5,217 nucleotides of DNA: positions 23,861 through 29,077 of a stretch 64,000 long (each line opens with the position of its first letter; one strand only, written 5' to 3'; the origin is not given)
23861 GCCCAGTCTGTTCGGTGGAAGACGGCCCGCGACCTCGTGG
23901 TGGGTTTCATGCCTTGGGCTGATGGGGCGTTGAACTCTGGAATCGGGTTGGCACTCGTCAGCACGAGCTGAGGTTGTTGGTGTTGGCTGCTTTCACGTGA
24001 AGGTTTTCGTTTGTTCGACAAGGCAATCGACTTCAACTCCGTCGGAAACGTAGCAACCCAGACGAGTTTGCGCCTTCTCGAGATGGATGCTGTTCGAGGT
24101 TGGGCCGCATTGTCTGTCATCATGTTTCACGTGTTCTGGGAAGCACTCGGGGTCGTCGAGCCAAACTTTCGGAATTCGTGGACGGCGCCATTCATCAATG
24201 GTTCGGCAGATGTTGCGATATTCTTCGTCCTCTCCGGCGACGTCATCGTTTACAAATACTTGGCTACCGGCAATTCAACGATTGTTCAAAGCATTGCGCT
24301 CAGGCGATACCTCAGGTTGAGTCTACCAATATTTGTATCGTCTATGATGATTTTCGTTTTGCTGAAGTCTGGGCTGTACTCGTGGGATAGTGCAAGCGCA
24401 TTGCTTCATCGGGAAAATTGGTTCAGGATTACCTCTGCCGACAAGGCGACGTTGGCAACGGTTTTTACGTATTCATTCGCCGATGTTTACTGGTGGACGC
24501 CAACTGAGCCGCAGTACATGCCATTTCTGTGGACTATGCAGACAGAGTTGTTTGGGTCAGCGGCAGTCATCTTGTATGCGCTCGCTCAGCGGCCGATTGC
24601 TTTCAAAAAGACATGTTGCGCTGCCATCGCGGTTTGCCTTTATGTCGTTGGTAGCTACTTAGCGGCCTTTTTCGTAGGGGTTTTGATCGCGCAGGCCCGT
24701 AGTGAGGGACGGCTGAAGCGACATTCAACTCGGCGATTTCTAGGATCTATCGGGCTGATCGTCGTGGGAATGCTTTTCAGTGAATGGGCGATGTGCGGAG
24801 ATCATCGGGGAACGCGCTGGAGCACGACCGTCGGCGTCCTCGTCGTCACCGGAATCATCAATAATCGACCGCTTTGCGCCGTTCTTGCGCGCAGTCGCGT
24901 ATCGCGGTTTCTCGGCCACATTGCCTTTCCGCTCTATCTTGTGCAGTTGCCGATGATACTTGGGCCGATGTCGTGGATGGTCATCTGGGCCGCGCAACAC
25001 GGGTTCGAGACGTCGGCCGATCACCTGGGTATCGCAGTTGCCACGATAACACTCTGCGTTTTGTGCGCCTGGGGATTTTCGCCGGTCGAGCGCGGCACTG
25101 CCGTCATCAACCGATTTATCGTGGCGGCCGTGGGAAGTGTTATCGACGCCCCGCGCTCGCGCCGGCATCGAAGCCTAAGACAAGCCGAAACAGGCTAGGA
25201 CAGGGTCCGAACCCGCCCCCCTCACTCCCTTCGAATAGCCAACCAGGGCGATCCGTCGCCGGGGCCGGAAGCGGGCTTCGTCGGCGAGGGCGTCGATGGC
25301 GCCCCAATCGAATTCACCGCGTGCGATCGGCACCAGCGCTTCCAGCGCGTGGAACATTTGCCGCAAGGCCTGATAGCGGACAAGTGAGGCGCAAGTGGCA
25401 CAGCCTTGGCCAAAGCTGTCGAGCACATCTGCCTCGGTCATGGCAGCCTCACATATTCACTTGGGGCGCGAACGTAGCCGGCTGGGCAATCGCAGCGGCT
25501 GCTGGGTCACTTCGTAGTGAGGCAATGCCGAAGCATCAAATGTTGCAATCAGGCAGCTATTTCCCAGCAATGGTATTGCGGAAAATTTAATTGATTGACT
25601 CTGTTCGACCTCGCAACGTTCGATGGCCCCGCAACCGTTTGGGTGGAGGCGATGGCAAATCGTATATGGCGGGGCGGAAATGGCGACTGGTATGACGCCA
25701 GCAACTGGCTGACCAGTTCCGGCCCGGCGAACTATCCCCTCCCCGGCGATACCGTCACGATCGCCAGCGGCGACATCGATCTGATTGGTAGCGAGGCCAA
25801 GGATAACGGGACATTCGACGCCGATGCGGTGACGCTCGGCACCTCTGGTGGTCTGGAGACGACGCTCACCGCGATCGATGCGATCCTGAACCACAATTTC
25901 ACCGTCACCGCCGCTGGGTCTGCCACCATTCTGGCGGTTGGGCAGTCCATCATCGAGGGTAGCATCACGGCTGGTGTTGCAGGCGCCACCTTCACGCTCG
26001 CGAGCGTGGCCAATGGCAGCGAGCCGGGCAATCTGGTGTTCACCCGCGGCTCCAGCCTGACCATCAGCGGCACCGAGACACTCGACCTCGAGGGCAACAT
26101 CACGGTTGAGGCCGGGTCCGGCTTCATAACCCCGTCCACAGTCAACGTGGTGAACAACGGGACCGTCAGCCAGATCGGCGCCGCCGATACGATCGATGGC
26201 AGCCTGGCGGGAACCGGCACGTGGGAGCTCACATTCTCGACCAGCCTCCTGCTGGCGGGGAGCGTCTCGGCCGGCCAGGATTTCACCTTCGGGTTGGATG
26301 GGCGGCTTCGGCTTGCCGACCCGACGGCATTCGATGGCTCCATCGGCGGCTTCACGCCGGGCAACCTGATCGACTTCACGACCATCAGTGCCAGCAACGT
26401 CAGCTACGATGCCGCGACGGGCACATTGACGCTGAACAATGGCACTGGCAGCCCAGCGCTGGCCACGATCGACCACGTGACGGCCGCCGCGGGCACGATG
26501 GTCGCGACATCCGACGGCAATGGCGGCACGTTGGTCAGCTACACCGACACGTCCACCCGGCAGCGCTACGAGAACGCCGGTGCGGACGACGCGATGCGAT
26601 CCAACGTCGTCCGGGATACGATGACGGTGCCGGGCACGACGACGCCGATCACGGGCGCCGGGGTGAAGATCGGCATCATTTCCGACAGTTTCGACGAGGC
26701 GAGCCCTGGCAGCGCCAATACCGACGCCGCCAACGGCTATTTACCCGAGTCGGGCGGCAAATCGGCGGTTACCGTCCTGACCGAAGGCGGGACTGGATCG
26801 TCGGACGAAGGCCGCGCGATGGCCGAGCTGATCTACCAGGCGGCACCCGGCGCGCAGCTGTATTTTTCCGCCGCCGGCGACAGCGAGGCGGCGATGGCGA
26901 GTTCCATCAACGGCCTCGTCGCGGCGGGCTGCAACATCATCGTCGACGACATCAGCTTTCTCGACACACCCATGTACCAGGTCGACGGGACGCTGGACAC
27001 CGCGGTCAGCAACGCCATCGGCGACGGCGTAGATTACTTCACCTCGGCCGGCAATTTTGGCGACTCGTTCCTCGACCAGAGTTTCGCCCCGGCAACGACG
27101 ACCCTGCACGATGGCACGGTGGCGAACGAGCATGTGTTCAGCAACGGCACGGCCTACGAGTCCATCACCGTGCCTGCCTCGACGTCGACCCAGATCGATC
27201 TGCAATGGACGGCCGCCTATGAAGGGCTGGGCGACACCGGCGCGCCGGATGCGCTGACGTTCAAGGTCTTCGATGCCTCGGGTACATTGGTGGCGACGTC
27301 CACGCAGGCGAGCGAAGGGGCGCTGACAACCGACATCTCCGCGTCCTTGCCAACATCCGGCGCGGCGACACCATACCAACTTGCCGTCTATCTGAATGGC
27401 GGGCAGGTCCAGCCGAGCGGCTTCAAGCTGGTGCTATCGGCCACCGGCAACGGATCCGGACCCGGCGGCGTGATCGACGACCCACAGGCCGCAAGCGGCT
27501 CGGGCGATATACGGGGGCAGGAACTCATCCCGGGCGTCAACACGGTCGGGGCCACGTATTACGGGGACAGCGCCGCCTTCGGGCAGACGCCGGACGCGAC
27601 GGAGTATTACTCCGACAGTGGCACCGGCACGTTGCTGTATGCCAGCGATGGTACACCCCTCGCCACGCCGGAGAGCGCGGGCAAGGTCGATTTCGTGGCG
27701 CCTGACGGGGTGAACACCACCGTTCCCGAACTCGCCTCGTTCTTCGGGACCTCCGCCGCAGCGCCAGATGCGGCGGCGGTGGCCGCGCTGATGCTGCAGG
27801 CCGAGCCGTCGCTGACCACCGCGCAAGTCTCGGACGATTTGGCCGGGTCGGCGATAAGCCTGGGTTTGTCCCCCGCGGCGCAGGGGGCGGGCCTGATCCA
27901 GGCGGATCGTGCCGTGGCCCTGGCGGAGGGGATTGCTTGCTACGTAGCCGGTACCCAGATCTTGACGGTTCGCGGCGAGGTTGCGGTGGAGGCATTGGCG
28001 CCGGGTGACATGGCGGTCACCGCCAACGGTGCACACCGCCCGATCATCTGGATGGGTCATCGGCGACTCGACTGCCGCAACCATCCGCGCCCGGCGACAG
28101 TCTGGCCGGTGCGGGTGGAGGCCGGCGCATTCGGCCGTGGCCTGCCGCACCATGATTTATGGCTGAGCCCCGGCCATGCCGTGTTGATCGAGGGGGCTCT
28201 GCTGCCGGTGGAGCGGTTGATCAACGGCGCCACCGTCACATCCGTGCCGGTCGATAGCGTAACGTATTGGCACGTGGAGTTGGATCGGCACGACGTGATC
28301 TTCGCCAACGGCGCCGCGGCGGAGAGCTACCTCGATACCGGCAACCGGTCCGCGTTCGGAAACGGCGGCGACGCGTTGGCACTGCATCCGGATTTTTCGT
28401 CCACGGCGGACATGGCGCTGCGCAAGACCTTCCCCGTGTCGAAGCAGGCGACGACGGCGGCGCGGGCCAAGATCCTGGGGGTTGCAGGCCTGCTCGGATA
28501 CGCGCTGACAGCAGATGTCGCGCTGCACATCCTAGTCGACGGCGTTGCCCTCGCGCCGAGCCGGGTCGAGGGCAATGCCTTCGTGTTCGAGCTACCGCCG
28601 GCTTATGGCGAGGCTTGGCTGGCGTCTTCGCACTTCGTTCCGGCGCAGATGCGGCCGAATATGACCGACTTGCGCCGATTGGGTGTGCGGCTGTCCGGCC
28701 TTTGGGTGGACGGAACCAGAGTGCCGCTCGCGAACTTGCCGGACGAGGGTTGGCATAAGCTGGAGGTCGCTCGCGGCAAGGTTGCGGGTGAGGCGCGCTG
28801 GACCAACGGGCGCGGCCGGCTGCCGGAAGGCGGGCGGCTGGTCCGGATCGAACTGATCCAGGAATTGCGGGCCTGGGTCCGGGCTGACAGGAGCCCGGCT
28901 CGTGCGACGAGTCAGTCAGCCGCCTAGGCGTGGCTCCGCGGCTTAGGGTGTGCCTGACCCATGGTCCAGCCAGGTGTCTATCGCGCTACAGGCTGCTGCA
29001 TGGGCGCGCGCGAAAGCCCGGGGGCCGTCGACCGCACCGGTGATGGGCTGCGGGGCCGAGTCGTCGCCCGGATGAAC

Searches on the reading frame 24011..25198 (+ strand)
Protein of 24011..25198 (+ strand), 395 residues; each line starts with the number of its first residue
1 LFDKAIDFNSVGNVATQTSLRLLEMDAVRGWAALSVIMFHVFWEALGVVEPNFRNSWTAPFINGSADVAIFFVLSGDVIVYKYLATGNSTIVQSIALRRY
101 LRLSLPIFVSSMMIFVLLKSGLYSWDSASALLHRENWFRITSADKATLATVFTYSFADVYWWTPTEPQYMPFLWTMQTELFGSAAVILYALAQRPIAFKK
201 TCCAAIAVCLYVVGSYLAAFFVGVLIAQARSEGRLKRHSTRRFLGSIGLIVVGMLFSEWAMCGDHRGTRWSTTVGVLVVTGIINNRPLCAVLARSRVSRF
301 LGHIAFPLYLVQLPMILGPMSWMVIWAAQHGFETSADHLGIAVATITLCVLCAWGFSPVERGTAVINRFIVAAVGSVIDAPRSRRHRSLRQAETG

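Call 13: search_protein_families(library=pfam, proteins=[window:24011-25198:+], max_evalue=0.01)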
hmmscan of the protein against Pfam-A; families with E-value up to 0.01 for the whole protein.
window:24011-25198:+ (395 aa): 2 families
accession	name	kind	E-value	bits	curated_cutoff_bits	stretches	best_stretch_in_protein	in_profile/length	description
PF01757.29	Acyl_transf_3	-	1.9e-18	67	31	1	24-354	3-326/326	Acyltransferase domain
PF07786.18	HGSNAT_cat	-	0.00016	21.7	22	1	21-116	1-88/222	Heparan-alpha-glucosaminide N-acetyltransferase, catalytic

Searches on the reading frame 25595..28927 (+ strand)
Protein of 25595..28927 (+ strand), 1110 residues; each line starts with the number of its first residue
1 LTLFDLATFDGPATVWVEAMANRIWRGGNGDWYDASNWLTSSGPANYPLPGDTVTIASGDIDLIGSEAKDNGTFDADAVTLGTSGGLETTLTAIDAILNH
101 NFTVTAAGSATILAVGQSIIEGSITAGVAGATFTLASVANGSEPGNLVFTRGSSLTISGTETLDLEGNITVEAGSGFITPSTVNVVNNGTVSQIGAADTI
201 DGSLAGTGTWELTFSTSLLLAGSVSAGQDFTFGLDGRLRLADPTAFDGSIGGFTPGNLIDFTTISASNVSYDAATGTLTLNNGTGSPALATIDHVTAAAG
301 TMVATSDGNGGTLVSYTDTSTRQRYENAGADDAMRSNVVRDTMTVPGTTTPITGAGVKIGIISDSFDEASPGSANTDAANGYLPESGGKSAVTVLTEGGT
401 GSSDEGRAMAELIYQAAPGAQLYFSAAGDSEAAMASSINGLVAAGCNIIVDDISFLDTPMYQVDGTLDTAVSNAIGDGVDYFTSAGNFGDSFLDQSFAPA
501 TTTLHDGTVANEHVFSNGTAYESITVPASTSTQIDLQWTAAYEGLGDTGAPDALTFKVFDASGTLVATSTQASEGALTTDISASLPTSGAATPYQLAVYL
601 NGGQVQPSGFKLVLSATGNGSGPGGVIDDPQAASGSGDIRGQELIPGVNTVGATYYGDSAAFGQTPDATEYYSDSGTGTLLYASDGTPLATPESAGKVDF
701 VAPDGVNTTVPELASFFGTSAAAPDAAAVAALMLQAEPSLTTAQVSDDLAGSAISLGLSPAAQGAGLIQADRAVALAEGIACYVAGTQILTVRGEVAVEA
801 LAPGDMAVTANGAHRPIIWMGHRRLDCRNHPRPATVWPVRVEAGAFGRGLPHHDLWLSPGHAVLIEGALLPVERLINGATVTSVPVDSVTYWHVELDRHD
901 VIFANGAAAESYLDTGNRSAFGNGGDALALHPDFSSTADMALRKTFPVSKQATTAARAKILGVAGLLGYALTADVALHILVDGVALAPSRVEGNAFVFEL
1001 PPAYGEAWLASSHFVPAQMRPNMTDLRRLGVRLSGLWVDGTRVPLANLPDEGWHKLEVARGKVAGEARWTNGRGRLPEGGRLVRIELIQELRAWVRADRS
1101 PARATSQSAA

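Call 77: search_protein_families(library=pfam, proteins=[window:25595-28927:+], max_evalue=0.01)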
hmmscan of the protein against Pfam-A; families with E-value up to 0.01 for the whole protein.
window:25595-28927:+ (1110 aa): 3 families
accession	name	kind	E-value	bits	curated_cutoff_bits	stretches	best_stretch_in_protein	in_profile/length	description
PF13403.11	Hint_2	-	2.2e-44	151.9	28.4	1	782-915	2-146/147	Hint domain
PF00082.27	Peptidase_S8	-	3.3e-09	36.9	21.8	1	417-753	78-273/288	Subtilase family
PF11765.13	Hyphal_reg_CWP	-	0.00022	20.6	28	1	182-283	158-268/328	Hyphally regulated cell wall protein N-terminal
